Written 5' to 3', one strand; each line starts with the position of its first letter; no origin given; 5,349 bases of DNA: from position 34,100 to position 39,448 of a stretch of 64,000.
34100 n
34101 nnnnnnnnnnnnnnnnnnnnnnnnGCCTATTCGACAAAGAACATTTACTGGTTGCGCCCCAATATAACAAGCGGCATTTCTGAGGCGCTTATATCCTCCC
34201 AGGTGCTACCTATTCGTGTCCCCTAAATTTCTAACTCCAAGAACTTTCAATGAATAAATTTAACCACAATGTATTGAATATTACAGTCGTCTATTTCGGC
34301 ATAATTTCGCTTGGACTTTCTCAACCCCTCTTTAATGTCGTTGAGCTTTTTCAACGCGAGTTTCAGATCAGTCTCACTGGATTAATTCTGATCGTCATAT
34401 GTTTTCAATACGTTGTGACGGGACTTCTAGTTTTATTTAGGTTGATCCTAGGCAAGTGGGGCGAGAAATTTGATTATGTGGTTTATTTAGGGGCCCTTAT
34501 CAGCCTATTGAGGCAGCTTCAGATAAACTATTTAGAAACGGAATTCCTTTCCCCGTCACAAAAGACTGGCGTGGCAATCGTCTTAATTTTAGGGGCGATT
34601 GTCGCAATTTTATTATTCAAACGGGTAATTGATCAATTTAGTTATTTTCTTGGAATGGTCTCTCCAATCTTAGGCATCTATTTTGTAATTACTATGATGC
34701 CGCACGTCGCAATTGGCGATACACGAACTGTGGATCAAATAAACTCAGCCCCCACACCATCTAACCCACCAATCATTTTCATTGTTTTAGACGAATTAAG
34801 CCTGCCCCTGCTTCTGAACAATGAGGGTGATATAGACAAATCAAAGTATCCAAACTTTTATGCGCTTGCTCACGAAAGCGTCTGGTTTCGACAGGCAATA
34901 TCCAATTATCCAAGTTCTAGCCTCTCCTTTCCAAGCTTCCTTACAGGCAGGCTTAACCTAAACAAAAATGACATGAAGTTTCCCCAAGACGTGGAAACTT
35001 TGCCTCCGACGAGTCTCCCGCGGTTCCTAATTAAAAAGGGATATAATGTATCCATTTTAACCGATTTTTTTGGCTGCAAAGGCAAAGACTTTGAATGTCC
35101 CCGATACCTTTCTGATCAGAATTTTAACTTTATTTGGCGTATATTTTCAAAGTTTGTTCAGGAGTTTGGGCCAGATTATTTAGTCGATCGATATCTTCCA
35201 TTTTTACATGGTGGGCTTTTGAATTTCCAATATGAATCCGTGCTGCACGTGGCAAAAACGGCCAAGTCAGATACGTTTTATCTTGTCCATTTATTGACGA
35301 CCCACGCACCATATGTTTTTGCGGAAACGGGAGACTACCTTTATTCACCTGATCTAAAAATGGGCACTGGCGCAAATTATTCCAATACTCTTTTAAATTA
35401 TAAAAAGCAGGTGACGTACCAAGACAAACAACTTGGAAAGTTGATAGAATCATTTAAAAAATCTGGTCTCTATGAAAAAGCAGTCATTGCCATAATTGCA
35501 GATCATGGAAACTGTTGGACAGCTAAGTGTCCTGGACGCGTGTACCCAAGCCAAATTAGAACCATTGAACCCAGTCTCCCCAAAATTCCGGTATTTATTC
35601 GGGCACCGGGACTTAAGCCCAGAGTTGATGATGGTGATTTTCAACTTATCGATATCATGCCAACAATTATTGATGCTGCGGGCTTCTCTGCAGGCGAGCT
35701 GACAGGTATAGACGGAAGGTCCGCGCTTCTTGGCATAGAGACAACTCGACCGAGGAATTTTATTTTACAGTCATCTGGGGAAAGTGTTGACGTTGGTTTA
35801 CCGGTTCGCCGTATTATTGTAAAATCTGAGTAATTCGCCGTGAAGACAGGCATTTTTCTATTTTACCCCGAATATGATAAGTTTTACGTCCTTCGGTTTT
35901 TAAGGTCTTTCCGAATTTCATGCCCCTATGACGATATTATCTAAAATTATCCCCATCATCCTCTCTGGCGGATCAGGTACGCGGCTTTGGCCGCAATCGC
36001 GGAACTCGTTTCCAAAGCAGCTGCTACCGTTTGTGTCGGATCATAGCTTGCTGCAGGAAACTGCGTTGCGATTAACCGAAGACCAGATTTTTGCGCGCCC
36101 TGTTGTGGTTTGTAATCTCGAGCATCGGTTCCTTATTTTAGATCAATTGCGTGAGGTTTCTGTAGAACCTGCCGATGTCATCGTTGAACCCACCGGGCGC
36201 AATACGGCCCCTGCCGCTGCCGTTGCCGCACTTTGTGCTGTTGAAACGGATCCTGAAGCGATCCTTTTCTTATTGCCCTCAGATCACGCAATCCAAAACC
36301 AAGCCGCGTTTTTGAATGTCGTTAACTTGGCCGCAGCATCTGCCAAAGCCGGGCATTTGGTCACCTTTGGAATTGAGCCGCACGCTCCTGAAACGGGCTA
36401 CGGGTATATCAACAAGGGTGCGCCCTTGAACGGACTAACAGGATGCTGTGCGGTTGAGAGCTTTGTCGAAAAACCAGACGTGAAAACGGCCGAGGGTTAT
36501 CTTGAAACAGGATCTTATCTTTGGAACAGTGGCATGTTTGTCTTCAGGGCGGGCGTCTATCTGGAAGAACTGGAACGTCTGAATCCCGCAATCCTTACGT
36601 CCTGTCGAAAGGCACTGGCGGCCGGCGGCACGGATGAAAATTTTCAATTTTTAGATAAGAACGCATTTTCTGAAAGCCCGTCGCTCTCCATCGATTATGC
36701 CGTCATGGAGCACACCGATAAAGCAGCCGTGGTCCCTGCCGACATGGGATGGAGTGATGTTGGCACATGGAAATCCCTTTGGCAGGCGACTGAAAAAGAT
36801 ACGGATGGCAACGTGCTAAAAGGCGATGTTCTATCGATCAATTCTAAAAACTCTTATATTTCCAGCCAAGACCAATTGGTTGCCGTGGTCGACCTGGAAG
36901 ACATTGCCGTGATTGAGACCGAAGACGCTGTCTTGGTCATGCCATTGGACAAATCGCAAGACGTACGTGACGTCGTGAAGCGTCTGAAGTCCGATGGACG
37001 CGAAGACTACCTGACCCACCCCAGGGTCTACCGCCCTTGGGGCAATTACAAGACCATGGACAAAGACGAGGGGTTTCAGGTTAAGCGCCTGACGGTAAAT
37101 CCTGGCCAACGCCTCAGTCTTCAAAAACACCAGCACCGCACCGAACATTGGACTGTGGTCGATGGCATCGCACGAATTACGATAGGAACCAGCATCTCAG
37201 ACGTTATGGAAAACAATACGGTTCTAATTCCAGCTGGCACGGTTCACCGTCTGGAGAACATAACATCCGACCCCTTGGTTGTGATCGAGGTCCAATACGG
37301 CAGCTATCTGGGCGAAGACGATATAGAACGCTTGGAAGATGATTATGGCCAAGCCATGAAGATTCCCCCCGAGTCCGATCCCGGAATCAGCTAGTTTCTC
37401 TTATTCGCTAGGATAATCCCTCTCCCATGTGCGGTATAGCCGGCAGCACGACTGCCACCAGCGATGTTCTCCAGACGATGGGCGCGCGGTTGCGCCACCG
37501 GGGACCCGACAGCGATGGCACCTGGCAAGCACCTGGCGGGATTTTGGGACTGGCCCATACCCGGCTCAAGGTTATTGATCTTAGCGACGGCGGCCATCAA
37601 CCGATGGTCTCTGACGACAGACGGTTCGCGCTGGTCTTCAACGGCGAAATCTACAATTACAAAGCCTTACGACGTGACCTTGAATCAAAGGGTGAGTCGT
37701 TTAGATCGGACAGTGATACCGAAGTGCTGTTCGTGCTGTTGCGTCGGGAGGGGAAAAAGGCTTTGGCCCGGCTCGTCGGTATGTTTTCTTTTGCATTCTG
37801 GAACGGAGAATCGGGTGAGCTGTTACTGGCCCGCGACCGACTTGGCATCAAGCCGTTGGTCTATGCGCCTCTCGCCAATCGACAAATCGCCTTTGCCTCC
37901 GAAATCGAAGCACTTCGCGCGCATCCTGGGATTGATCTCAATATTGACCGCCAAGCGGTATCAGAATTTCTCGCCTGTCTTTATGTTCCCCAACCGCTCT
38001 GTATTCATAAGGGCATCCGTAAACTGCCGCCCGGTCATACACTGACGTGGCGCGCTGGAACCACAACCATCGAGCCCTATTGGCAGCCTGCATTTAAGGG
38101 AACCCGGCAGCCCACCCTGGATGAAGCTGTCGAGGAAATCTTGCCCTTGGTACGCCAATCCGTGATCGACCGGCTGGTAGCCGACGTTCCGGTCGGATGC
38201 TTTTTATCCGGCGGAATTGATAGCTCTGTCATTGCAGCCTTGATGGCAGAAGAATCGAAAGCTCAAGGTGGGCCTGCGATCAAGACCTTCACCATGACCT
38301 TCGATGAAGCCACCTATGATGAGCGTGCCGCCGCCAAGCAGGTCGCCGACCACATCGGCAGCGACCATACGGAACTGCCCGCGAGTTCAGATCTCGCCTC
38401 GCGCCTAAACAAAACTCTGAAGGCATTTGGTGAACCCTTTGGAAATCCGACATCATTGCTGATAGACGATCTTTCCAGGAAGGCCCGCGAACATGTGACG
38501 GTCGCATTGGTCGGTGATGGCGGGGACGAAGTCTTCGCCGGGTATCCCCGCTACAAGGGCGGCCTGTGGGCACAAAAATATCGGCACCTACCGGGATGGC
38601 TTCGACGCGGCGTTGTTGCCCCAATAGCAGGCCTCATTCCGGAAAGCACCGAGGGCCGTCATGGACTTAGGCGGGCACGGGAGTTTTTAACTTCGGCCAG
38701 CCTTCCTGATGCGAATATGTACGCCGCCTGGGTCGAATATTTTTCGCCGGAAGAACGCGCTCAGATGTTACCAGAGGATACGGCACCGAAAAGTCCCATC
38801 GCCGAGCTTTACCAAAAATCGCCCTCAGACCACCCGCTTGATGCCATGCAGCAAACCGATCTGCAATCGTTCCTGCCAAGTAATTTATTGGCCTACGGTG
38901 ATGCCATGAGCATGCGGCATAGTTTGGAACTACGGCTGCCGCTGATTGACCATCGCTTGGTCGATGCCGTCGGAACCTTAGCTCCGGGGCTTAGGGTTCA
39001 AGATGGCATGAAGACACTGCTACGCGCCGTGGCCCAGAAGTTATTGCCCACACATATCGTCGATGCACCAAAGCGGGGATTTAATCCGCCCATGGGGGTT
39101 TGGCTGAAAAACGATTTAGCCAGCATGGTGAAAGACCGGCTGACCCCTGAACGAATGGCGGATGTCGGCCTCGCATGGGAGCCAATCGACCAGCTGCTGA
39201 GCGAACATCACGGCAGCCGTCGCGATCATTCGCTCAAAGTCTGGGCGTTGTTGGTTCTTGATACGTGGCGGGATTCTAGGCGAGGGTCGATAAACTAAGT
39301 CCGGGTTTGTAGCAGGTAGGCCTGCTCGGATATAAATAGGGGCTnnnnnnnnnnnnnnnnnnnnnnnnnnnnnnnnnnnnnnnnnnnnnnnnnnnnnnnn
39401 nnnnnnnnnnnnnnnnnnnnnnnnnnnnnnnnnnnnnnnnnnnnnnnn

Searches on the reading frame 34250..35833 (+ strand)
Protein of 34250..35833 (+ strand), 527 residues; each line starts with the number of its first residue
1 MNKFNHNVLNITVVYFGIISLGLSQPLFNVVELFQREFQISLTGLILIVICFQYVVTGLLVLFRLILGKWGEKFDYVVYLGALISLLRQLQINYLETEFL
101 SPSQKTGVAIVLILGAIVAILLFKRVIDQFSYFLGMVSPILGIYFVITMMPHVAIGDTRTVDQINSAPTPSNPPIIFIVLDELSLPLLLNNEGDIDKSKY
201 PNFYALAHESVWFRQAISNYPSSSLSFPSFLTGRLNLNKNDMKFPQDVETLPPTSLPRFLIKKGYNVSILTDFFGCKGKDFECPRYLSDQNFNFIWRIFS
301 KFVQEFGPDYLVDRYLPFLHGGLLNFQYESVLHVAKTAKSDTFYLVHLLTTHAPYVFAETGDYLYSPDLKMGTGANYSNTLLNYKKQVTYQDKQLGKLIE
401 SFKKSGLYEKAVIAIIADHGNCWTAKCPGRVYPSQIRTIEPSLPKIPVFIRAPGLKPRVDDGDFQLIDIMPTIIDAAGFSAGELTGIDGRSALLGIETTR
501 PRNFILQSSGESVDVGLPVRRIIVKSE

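Call 12: search_protein_families(library=pfam, proteins=[window:34250-35833:+], max_evalue=0.001)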
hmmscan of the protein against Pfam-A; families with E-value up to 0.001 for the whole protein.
window:34250-35833:+ (527 aa): 2 families
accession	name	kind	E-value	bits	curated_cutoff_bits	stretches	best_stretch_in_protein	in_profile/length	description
PF00884.28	Sulfatase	-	7.5e-23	81.7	25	1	175-478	3-300/301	Sulfatase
PF01663.27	Phosphodiest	-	5.8e-05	23.3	23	0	384-420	184-220/342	Type I phosphodiesterase / nucleotide pyrophosphatase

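Call 38: search_protein_families(library=ncbifam, proteins=[window:34250-35833:+], max_evalue=0.00001)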
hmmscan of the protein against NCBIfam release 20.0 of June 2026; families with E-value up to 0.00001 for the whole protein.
window:34250-35833:+ (527 aa): 3 families
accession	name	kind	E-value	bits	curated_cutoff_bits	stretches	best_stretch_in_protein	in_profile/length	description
NF010322.0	PRK13759.1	equivalog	9e-16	57.4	481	1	380-494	266-378/486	arylsulfatase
TIGR03417.1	chol_sulfatase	equivalog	2.5e-14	53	433.45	1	383-493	254-361/500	choline-sulfatase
NF053595.1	LptchSynLtaSGpos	equivalog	2.3e-11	43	970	1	341-482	393-531/626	lipoteichoic acid synthase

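Call 62: search_solved_structures(query=window:34250-35833:+, max_evalue=0.01, show_alignments=1)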
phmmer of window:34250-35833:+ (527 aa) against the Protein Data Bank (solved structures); distinct sequences matched with E-value up to 0.01: 29.
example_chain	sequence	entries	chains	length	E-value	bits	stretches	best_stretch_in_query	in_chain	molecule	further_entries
4upk_A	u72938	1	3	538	1e-10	44.2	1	384-504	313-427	PHOSPHONATE MONOESTER HYDROLASE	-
7oz8_AAA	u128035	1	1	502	2.9e-10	42.7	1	382-494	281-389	Choline-sulfatase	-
2qzu_A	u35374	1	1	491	1.8e-09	40.1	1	372-481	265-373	Putative sulfatase yidJ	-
7pth_A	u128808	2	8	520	4.8e-09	38.7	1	382-501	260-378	Choline sulfatase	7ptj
4uop_A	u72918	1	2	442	6.7e-09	38.2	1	380-484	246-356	LIPOTEICHOIC ACID PRIMASE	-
6j66_A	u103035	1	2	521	1e-08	37.6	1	383-497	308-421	Chondroitin sulfate/dermatan sulfate 4-O-endosulfatase protein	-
8di0_A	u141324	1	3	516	1.3e-08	37.3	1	377-497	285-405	Arylsulfatase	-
6fny_A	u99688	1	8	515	1.3e-08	37.3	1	382-501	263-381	Choline-sulfatase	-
6g5z_A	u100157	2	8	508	3.9e-08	35.7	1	382-501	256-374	Choline-sulfatase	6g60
6s21_A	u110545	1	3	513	4.7e-08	35.4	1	379-491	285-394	Endo-4-O-sulfatase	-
9bas_B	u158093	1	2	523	1.1e-06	30.9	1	155-271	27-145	S1_15A sulfatase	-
9bes_B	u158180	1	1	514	4.7e-06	28.8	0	385-483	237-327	S1_8A Sulfatase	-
9bb9_A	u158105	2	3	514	5.7e-06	28.6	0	385-483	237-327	S1_8A sulfatase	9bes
6pt6_B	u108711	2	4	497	7.6e-06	28.1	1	388-474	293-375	exo-2S-iota carrageenan S1 sulfatase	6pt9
4uoo_A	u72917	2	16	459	7.9e-06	28.1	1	342-480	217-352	LIPOTEICHOIC ACID SYNTHASE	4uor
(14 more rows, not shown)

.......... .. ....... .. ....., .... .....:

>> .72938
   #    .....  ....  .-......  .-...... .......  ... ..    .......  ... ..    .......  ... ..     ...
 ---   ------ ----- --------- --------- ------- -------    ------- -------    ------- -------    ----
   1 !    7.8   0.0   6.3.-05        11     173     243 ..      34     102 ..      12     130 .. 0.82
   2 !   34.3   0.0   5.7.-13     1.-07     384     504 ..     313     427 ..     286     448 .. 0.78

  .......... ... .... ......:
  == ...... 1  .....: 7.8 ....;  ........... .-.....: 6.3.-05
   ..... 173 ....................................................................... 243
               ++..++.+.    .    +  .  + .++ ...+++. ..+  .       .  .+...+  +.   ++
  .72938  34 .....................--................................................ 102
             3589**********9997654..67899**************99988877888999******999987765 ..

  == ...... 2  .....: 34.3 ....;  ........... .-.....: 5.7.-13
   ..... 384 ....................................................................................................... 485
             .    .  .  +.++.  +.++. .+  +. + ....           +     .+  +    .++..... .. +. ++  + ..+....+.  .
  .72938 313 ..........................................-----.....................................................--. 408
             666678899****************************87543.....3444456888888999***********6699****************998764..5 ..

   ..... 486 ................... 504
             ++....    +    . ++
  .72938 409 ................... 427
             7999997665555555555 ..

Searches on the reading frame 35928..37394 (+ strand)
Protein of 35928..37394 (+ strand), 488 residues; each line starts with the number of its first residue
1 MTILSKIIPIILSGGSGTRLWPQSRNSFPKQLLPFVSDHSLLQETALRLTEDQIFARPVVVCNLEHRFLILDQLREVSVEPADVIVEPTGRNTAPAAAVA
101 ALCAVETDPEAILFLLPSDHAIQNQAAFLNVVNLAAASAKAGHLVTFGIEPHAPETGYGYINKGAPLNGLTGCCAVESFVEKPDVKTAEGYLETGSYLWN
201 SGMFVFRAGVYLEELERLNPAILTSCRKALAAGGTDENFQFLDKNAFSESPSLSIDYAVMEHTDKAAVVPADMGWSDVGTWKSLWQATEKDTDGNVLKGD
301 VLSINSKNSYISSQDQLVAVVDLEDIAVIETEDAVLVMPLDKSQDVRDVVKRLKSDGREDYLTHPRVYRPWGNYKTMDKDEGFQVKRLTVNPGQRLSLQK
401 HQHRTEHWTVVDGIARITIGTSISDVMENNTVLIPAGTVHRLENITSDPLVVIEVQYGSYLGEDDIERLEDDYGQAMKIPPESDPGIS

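Call 12: search_protein_families(library=pfam, proteins=[window:35928-37394:+], max_evalue=0.001)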
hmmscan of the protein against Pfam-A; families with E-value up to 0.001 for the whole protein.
window:35928-37394:+ (488 aa): 5 families
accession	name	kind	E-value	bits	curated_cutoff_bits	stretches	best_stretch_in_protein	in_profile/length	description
PF00483.29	NTP_transferase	-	7.2e-58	196.5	21.2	1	9-293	2-244/245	Nucleotidyl transferase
PF01050.24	MannoseP_isomer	-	3.7e-44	150.1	23.6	1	357-471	2-116/116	Mannose-6-phosphate isomerase C-terminal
PF22640.1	ManC_GMP_beta-helix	-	4.4e-15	55.8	27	1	299-353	1-55/55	MannoseP isomerase/GMP-like beta-helix domain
PF12804.13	NTP_transf_3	-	4.2e-10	40.5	27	1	10-137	2-113/160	MobA-like NTP transferase domain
PF07883.17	Cupin_2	-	2.1e-08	34.2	27.2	1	388-455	3-69/70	Cupin domain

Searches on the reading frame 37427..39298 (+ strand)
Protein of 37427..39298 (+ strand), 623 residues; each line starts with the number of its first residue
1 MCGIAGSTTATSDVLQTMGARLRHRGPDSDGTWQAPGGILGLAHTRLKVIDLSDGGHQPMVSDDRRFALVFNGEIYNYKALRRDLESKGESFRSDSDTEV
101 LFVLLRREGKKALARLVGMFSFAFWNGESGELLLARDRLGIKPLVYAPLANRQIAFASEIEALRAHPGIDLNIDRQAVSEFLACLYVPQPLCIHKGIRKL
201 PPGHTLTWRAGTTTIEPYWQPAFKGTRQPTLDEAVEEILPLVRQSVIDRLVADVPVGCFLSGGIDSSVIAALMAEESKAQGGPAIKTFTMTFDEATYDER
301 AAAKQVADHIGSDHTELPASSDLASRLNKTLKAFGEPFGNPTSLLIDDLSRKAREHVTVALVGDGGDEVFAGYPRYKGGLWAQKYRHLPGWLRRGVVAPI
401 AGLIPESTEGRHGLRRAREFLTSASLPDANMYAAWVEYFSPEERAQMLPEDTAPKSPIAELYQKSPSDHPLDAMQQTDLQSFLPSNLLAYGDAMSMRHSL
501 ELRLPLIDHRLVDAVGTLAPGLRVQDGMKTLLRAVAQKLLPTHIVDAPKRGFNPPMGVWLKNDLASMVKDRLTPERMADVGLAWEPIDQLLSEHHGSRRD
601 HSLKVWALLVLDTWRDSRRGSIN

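Call 12: search_protein_families(library=pfam, proteins=[window:37427-39298:+], max_evalue=0.001)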
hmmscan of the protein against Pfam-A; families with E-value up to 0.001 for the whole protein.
window:37427-39298:+ (623 aa): 3 families
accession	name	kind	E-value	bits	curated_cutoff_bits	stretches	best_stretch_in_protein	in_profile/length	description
PF00733.27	Asn_synthase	-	1.5e-87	295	21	1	239-615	3-353/354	Asparagine synthase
PF13537.11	GATase_7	-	3.2e-42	143.8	25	1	44-164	1-122/123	Glutamine amidotransferase domain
PF13522.11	GATase_6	-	1.4e-41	142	27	1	27-159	1-130/130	Glutamine amidotransferase domain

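Call 38: search_protein_families(library=ncbifam, proteins=[window:37427-39298:+], max_evalue=0.00001)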
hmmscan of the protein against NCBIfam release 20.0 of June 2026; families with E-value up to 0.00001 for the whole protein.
window:37427-39298:+ (623 aa): 9 families
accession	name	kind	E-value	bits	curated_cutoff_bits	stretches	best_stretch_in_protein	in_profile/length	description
TIGR03108.1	eps_aminotran_1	hypoth_equivalog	9.9e-147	490.3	816.9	1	1-613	1-623/628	XrtA/PEP-CTERM system amidotransferase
TIGR01536.1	asn_synth_AEB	equivalog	3e-127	425.8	267.1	1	2-552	1-517/517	asparagine synthase (glutamine-hydrolyzing)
TIGR03104.1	trio_amidotrans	equivalog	2.9e-109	365.9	570.1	2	1-376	1-383/589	N-acetylglutaminylglutamine amidotransferase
NF006949.0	PRK09431.1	equivalog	3e-74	250.5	499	3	1-165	1-167/554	asparagine synthase B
NF033535.1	lass_lactam_cya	exception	1.6e-57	195.5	525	1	10-370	15-376/668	lasso peptide isopeptide bond-forming cyclase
NF033561.1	macrolact_Ik_Al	subfamily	9.1e-15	54.3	300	1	155-545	115-485/561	albusnodin/ikarugamycin family macrolactam cyclase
TIGR01134.1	purF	equivalog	4.6e-13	49.3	350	1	54-164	81-200/432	amidophosphoribosyltransferase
NF001484.0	PRK00331.1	subfamily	1.5e-12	46.7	381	1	38-165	65-200/601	isomerizing glutamine--fructose-6-phosphate transaminase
TIGR01135.1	glmS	equivalog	1.8e-12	46.6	418.05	1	40-164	66-198/607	glutamine--fructose-6-phosphate transaminase (isomerizing)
